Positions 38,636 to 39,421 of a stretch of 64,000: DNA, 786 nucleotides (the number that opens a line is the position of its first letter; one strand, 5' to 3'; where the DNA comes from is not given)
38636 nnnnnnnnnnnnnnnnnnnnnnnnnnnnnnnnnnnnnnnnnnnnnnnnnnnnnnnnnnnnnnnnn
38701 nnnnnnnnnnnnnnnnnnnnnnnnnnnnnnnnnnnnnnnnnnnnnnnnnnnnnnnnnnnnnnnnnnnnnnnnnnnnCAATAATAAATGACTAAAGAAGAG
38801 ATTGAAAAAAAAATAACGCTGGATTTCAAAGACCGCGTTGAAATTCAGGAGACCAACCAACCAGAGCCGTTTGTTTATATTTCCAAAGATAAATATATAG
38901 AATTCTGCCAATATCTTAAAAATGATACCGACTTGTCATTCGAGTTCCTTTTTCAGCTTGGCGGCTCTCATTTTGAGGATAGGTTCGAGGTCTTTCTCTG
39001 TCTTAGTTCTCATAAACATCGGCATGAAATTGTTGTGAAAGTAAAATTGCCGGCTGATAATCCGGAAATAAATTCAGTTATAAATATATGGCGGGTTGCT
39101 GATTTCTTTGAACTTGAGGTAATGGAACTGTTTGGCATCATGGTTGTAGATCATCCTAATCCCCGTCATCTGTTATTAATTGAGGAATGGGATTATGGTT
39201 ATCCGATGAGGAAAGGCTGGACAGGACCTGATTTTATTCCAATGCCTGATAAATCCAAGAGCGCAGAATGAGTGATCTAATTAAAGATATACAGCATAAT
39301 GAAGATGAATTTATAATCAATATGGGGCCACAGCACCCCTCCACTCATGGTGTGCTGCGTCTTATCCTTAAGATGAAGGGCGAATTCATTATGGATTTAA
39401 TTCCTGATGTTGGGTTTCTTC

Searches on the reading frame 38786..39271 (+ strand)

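Call 30: search_protein_families(library=pfam, proteins=[window:38786-39271:+], max_evalue=0.00001)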
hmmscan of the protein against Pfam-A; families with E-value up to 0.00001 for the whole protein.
window:38786-39271:+ (161 aa): 1 family
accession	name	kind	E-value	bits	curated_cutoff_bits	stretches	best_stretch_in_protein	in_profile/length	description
PF00329.25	Complex1_30kDa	-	4.5e-30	105.2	22.5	1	30-145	1-118/124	Respiratory-chain NADH dehydrogenase, 30 Kd subunit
